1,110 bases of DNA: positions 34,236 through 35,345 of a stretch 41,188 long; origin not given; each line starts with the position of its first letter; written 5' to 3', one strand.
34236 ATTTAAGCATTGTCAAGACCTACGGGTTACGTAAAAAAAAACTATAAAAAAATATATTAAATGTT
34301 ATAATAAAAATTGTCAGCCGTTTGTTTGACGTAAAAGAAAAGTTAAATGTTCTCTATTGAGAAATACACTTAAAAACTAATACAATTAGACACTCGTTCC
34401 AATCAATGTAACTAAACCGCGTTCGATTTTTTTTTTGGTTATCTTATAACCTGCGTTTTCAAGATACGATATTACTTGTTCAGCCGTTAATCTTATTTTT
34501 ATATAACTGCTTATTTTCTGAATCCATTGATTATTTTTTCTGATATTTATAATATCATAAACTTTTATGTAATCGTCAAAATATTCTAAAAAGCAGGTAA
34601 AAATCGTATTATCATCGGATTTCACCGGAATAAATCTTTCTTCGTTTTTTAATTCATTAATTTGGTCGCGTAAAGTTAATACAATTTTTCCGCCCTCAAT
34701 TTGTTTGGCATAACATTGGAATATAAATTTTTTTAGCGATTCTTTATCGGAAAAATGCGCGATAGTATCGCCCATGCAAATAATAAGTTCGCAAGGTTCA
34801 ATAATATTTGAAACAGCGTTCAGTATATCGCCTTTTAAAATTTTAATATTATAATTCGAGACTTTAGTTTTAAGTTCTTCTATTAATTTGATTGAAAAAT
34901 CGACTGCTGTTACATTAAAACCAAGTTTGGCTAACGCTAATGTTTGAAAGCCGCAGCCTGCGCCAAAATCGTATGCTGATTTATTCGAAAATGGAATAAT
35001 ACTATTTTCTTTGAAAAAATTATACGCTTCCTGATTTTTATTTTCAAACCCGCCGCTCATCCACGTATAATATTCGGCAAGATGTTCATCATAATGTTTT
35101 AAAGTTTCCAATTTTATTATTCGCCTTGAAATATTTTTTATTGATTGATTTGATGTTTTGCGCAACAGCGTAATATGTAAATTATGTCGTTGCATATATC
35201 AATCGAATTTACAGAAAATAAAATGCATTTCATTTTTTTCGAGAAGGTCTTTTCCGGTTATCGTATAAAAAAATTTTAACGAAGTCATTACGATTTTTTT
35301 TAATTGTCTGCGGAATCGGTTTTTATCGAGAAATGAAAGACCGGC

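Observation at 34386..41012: Six-gene translationally coupled operon joining polyamine synthesis to a sigma-54 activator, an HprK-like kinase and two SAM methyltransferases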

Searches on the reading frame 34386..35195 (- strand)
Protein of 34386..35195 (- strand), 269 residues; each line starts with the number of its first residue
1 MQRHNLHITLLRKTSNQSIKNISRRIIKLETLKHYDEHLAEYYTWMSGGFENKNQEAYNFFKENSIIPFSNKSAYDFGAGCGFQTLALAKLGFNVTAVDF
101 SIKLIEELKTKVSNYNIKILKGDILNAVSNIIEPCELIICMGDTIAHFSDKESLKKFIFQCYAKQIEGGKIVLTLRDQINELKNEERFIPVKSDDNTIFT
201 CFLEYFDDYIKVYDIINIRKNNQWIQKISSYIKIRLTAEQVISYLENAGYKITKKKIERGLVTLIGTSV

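Call 3: search_protein_families(library=pfam, proteins=[window:34386-35195:-], max_evalue=0.01)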
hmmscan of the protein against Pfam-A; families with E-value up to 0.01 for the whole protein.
window:34386-35195:- (269 aa): 5 families
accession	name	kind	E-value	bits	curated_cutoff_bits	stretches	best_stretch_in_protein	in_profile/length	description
PF13649.12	Methyltransf_25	-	4.9e-09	37.2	27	1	76-158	3-86/97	Methyltransferase domain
PF00398.26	RrnaAD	-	4.2e-06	26.5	24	1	74-149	34-112/263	Ribosomal RNA adenine dimethylase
PF08241.18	Methyltransf_11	-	1e-05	26.5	21.2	1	76-170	2-92/95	Methyltransferase domain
PF13847.12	Methyltransf_31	-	0.00075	19.6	27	1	70-158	3-97/145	Methyltransferase domain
PF03848.20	TehB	-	0.00081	19.3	20.4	1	73-133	33-94/193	Tellurite resistance protein TehB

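Call 4: search_protein_families(library=ncbifam, proteins=[window:34386-35195:-], max_evalue=0.01)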
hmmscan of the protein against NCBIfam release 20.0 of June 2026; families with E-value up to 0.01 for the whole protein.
window:34386-35195:- (269 aa): 20 families
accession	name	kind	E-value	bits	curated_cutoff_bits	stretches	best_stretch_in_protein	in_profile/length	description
NF051855.1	GlySarMtaseBact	equivalog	8.1e-08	32.2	350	1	66-177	49-162/259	glycine/sarcosine N-methyltransferase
NF041820.1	daptide_MTase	equivalog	1.6e-07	31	175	1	76-256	42-228/243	daptide-type RiPP biosynthesis methyltransferase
TIGR01983.1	UbiG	equivalog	1.5e-06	27.7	102.95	1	65-174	45-152/228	bifunctional 2-polyprenyl-6-hydroxyphenol methylase/3-demethylubiquinol 3-O-methyltransferase UbiG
NF000499.2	Erm23S_rRNA_broad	equivalog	2.3e-06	27.2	212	1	71-127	24-81/244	23S ribosomal RNA methyltransferase Erm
TIGR02021.1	BchM-ChlM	equivalog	2.3e-06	27.2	158.9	1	71-156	55-139/218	magnesium protoporphyrin IX methyltransferase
NF001786.0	PRK00517.2-4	equivalog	1.5e-05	24.3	327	1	70-119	143-192/277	50S ribosomal protein L11 methyltransferase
NF008992.0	PRK12335.1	equivalog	1.9e-05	24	303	1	71-127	123-181/289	SAM-dependent methyltransferase TehB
NF011529.0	PRK14968.1-3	equivalog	4e-05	23.1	162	1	66-130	30-97/198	putative methyltransferase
NF045649.1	2X_seleno_MduS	exception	7.9e-05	21.8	380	1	29-118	5-89/338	methyltransferase domain-containing selenoprotein MduS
NF008405.0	PRK11207.1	equivalog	9.9e-05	21.9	218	1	72-162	32-121/198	tellurite resistance methyltransferase TehB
TIGR00537.1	hemK_rel_arch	hypoth_equivalog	0.0003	20.5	87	1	69-130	18-81/179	HemK2/MTQ2 family protein methyltransferase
TIGR02072.1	BioC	equivalog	0.0004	20.3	184.95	1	63-128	29-92/244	malonyl-ACP O-methyltransferase BioC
NF012223.0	erm_F_23S_MT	exception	0.00052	19.4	575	1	73-176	36-134/266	23S rRNA (adenine(2058)-N(6))-methyltransferase Erm(F)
TIGR00755.1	ksgA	equivalog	0.0006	19.2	171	1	71-129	30-89/256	16S rRNA (adenine(1518)-N(6)/adenine(1519)-N(6))-dimethyltransferase RsmA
TIGR02469.1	CbiT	equivalog_domain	0.002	18.4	78.3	1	71-142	20-96/124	precorrin-6Y C5,15-methyltransferase (decarboxylating) subunit CbiT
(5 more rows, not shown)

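Call 56: find_homologous_proteins(query=window:34386-35195:-, max_evalue=0.00001)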
Query window:34386-35195:- (269 aa): 411 proteins with E <= 0.00001 among 1296 candidates; the best 120 are listed.
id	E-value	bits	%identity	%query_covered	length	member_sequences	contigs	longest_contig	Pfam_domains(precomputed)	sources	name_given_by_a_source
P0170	4.5e-155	533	100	90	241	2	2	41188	PF13649.13,PF08241.19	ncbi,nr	ncbi:MAG TPA: class I SAM-dependent methyltransferase [bacterium]|nr:class I SAM-dependent methyltra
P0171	8.2e-124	430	82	88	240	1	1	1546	PF13649.13,PF08241.19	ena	-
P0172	1.9e-69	252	51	88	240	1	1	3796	PF13649.13,PF08241.19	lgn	-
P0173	9.3e-69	250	51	87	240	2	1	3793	PF13649.13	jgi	jgi:ubiquinone/menaquinone biosynthesis C-methylase UbiE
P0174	3.5e-68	248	51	87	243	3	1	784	PF13649.13,PF08241.19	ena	-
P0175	6.7e-68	247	49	88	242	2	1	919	PF13649.13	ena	-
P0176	1.2e-67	246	50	87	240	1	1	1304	PF13649.13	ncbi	-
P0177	1.6e-67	246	49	89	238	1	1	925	PF13489.13,PF13649.13,PF08241.19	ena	-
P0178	2.9e-67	245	50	87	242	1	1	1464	PF13847.13,PF00398.27,PF13489.13,PF13649.13,PF08241.19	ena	-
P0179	6.1e-67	244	50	89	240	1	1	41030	PF13649.13,PF08795.17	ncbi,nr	ncbi:Ubiquinone biosynthesis O-methyltransferase [uncultured archaeon]|nr:Ubiquinone biosynthesis O-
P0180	6.8e-67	244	49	88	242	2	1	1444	PF13649.13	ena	-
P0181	7.6e-67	244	49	89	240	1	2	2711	PF13649.13,PF08241.19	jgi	jgi:SAM-dependent methyltransferase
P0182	8.8e-67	243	51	87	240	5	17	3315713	PF13649.13,PF08241.19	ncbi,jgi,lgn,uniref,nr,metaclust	ncbi:hypothetical protein ANME2D_03198 [Candidatus Methanoperedens nitroreducens]|uniref:Methyltrans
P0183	1.2e-66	243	48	88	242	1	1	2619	PF13847.13,PF00398.27,PF13489.13,PF13649.13,PF08241.19,PF08242.19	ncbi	-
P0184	1.6e-66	243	49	89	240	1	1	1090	PF13649.13,PF08241.19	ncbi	-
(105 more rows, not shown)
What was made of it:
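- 34386..35111 (-): MT2, class I methyltransferase (241 aa from TTG 35111); a window-specific neighbour outside the conserved block. Belongs to a family with 411 hits in bacteria and archaea, about 240 aa long (call 56).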

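Call 65: search_solved_structures(query=A4, max_evalue=0.00001)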
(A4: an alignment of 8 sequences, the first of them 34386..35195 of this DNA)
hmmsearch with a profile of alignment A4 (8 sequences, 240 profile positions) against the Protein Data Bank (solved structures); distinct sequences matched with E-value up to 0.00001: 15.
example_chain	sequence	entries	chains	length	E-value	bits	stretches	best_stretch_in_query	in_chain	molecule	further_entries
5gwx_A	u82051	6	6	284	1.3e-11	47.7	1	41-154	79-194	Glycine sarcosine N-methyltransferase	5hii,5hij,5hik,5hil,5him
5h02_A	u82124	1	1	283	1.6e-11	47.5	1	43-154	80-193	Glycine sarcosine N-methyltransferase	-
1wzn_A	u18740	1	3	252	3.7e-09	39.8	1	11-146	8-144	SAM-dependent methyltransferase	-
6mro_A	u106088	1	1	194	1.1e-08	38.2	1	45-150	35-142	methyl transferase from Methanosarcina acetivorans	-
7wzg_A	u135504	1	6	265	1.9e-08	37.4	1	39-107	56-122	Cypemycin N-terminal methyltransferase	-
1r8x_A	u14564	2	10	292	7.1e-07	32.3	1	41-152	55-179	glycine N-methyltransferase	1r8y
8gdu_A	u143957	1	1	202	1.2e-06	31.6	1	45-150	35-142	Methyltransferase domain-containing protein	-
1bhj_A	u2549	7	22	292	1.2e-06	31.5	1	41-152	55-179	GLYCINE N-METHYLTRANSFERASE | PROTEIN (GLYCINE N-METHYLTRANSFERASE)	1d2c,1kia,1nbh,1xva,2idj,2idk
3thr_A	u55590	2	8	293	1.2e-06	31.5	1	41-152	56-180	Glycine N-methyltransferase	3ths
1ve3_A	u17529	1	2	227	1.7e-06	31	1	45-151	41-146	hypothetical protein PH0226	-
1r74_A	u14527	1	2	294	1.9e-06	30.9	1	38-152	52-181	Glycine N-methyltransferase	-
12yi_A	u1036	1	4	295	1.9e-06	30.9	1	38-152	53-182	Glycine N-methyltransferase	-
3dlc_A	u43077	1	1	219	2.2e-06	30.7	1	42-143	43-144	Putative S-adenosyl-L-methionine-dependent Methyltransferase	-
1d2g_A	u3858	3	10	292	3.3e-06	30.1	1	41-138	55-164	GLYCINE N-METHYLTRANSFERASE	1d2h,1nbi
2azt_A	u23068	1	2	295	3.4e-06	30.1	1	38-150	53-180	Glycine N-methyltransferase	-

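Call 97: search_protein_families(library=padloc, proteins=[window:34386-35111:-], max_evalue=0.001)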
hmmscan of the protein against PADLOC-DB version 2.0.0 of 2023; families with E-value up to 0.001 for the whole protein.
window:34386-35111:- (241 aa): 1 family
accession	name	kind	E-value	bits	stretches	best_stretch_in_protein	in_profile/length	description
PDLC04134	mad2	-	3.1e-14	50.7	1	39-163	288-412/492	mads_2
